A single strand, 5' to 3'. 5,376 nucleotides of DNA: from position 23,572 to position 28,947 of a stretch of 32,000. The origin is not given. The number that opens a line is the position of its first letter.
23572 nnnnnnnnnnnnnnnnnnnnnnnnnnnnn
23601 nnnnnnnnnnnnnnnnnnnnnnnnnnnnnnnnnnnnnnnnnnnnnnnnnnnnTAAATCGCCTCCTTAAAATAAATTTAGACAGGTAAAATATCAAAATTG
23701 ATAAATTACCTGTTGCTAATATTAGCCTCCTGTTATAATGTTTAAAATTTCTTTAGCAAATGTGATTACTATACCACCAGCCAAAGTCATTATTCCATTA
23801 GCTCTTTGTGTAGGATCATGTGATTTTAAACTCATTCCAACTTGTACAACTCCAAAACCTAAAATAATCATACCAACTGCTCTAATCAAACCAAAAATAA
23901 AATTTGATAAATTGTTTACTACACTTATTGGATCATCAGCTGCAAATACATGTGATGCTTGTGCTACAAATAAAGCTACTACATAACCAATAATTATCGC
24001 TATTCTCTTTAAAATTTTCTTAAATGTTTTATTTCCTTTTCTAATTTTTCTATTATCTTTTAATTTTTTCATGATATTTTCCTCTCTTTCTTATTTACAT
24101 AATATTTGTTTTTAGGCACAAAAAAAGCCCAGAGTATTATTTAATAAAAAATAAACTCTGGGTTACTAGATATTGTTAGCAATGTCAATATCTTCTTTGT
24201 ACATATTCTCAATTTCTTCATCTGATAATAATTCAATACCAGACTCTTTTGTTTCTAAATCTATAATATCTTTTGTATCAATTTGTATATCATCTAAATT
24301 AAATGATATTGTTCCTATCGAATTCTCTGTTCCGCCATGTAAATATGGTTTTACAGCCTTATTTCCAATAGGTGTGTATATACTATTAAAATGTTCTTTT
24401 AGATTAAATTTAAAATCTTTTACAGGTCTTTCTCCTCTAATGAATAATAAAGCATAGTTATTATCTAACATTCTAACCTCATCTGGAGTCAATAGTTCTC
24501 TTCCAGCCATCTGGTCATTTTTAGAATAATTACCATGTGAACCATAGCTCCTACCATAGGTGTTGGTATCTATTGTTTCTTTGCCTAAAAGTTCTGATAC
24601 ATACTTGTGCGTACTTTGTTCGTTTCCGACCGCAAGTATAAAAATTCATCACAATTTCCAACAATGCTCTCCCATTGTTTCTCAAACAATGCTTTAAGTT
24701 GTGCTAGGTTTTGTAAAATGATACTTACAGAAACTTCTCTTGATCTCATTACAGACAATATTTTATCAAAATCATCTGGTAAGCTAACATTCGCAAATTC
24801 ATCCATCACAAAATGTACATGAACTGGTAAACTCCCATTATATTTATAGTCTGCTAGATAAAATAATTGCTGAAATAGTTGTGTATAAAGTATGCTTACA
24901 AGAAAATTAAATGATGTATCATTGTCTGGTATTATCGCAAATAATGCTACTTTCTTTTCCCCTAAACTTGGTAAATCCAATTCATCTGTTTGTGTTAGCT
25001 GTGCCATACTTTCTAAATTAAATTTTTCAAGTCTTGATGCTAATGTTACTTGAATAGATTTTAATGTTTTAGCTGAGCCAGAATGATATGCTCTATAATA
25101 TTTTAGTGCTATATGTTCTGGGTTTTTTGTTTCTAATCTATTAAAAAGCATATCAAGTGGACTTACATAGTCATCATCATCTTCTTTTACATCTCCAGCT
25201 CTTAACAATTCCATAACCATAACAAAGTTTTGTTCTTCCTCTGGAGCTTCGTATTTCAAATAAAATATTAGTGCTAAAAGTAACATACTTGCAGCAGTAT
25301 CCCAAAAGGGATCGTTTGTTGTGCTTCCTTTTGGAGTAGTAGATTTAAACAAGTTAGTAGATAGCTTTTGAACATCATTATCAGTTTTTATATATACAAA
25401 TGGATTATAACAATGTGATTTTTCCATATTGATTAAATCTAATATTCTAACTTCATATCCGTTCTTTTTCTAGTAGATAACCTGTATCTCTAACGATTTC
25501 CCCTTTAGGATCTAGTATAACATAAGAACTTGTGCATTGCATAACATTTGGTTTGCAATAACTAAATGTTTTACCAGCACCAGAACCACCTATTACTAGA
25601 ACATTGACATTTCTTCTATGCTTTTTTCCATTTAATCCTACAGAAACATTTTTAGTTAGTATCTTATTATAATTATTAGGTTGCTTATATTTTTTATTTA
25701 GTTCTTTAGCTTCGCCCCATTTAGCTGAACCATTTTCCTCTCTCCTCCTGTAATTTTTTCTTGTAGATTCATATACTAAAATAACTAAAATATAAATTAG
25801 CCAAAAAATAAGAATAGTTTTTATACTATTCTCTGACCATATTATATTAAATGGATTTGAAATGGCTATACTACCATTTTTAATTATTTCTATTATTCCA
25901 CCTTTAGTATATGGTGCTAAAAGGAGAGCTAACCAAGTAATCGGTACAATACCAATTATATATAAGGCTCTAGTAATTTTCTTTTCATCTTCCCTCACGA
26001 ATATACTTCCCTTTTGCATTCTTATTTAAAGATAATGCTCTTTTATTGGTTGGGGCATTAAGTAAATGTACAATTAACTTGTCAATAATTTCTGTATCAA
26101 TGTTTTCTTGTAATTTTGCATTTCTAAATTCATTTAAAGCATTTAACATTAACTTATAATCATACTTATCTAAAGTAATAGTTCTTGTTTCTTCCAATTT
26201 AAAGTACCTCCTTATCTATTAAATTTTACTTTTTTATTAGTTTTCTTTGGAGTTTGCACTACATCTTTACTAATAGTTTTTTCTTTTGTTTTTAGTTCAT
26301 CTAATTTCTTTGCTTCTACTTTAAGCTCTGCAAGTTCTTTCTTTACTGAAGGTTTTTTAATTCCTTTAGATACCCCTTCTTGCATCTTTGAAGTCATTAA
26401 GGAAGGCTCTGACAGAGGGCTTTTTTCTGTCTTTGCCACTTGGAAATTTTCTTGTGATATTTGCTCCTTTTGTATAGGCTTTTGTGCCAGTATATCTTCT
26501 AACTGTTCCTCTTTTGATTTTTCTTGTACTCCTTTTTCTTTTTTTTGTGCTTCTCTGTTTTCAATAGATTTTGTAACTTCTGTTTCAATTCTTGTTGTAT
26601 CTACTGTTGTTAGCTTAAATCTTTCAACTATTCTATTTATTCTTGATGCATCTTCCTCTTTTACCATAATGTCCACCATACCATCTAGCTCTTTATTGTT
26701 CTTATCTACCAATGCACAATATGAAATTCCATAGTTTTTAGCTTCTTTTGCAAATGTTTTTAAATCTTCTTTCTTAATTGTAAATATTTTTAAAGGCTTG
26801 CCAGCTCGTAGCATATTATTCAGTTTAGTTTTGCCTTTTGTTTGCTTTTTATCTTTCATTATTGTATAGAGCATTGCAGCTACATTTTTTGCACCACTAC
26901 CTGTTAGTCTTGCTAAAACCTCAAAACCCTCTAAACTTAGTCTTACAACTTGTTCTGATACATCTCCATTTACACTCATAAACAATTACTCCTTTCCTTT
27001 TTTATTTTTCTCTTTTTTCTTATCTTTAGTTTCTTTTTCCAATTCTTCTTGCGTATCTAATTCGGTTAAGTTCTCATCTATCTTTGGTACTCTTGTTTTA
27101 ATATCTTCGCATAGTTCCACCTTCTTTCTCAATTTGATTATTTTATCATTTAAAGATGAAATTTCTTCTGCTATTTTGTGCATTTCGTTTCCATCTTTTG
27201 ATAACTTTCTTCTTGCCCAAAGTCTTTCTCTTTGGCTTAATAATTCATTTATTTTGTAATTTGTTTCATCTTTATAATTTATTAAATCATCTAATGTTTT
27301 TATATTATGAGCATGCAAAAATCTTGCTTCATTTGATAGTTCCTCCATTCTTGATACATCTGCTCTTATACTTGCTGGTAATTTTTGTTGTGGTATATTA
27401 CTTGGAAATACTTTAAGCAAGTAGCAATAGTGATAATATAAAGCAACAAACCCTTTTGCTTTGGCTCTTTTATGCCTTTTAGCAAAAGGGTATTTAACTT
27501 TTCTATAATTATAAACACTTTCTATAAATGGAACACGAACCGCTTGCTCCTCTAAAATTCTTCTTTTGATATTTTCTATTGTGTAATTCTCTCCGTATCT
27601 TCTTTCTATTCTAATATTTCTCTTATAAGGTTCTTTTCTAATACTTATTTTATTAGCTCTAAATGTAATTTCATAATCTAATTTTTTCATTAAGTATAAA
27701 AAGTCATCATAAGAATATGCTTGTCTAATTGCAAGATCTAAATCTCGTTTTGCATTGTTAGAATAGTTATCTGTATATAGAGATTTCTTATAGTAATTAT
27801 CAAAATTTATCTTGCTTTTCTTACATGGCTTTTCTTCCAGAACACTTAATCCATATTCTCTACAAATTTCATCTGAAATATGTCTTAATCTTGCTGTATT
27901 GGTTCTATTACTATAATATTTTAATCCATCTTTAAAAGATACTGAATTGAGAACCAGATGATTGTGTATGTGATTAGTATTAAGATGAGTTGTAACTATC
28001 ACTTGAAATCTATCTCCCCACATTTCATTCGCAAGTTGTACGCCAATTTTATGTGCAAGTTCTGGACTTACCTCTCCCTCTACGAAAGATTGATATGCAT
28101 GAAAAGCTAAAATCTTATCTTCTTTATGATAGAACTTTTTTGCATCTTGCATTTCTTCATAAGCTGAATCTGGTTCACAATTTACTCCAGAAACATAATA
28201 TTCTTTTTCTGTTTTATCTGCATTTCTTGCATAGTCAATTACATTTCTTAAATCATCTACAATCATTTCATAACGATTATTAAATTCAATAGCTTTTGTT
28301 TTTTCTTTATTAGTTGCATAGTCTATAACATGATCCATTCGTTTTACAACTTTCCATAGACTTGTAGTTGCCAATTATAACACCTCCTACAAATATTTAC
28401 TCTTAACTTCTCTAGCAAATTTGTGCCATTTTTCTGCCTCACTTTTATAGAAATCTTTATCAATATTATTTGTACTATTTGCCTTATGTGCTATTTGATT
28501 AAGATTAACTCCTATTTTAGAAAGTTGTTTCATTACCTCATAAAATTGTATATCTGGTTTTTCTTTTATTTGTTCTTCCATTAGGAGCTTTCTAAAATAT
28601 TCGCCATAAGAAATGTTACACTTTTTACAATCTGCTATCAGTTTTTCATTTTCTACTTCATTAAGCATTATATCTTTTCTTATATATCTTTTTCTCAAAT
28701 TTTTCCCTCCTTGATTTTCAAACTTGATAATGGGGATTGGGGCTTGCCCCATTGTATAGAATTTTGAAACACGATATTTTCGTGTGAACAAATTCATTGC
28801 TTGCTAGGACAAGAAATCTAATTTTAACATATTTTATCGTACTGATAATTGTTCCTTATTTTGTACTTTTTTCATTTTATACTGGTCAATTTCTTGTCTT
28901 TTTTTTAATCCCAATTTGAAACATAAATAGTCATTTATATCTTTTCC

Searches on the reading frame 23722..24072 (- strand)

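Call 9: search_protein_families(library=pfam, max_evalue=0.01, proteins=[window:23722-24072:-])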
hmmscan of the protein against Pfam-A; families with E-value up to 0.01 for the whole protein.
window:23722-24072:- (116 aa): 2 families
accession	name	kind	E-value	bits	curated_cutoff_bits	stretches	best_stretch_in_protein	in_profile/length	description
PF04956.18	TrbC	-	9.5e-05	23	27.9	1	20-112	8-97/98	TrbC/VIRB2 pilin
PF18895.5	T4SS_pilin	-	0.00058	20.3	26.6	1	51-102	8-56/71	Type IV secretion system pilin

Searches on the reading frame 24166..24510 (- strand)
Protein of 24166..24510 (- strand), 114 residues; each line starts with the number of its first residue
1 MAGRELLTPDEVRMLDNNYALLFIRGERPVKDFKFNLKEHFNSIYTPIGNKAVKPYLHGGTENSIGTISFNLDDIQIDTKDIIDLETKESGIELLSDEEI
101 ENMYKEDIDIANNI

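Call 9: search_protein_families(library=pfam, max_evalue=0.01, proteins=[window:24166-24510:-])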
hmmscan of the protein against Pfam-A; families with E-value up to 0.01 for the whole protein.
window:24166-24510:- (114 aa): 1 family
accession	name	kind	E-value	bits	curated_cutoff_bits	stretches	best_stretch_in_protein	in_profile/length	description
PF02534.20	T4SS-DNA_transf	-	0.0013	18.1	20.1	1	2-32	410-440/468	Type IV secretory system Conjugative DNA transfer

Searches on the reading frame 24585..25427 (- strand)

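Call 10: search_protein_families(library=pfam, max_evalue=0.01, proteins=[window:24585-25427:-])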
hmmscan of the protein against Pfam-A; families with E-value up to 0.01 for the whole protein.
window:24585-25427:- (280 aa): 3 families
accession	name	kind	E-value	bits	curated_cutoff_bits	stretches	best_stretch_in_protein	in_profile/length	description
PF02534.20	T4SS-DNA_transf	-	2.1e-30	106.4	20.1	1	1-251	105-351/468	Type IV secretory system Conjugative DNA transfer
PF12696.13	TraG-D_C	-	1.8e-18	67.1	22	1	203-271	1-70/126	TraM recognition site of TraD and TraG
PF10412.15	TrwB_AAD_bind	-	3.5e-05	23.3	20.5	0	203-276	245-319/387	Type IV secretion-system coupling protein DNA-binding domain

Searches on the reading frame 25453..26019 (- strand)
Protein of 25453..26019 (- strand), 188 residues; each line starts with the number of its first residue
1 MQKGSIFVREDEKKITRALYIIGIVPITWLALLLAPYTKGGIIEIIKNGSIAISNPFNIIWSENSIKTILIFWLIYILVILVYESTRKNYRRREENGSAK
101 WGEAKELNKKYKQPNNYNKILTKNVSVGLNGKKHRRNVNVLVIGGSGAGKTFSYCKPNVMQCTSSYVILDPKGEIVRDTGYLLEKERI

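Call 10: search_protein_families(library=pfam, max_evalue=0.01, proteins=[window:25453-26019:-])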
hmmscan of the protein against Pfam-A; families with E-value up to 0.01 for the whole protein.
window:25453-26019:- (188 aa): 1 family
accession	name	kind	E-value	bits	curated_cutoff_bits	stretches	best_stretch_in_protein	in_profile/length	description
PF02534.20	T4SS-DNA_transf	-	2.3e-09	37.1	20.1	1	101-180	2-87/468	Type IV secretory system Conjugative DNA transfer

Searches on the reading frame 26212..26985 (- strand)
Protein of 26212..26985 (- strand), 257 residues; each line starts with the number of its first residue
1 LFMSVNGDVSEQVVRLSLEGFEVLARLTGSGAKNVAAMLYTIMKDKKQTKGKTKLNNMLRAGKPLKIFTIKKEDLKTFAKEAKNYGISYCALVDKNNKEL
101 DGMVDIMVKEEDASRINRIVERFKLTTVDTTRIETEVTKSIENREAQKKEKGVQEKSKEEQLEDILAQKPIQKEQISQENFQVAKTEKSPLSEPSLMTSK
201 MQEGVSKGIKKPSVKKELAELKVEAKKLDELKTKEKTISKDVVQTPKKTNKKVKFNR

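Call 10: search_protein_families(library=pfam, max_evalue=0.01, proteins=[window:26212-26985:-])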
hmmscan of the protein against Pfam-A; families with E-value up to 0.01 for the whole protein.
window:26212-26985:- (257 aa): 1 family
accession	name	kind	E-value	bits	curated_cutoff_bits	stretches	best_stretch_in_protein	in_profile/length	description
PF12687.12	DUF3801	-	1.1e-27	97.1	24.1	1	32-160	1-130/131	Protein of unknown function (DUF3801)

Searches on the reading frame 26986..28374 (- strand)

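Call 10: search_protein_families(library=pfam, max_evalue=0.01, proteins=[window:26986-28374:-])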
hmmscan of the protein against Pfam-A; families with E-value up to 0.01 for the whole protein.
window:26986-28374:- (462 aa): 2 families
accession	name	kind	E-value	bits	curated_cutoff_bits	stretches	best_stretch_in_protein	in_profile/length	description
PF03432.20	Relaxase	-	3e-39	134.7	24.6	1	48-176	1-132/132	MobA/VirD2-like, nuclease domain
PF20018.4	VMAP-M14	-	0.0064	16.8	27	0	386-445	71-132/132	vWA-MoxR associated protein middle region (VMAP-M) 14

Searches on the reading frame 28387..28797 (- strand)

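Call 10: search_protein_families(library=pfam, max_evalue=0.01, proteins=[window:28387-28797:-])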
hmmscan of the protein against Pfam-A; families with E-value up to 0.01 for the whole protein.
window:28387-28797:- (136 aa): 2 families
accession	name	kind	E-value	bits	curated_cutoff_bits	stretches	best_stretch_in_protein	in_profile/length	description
PF21983.2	NikA-like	-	7.8e-14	52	27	1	35-106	1-72/72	Mobilization protein NikA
PF05713.17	MobC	-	1e-07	32.7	23.2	1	91-110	3-22/45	Bacterial mobilisation protein (MobC)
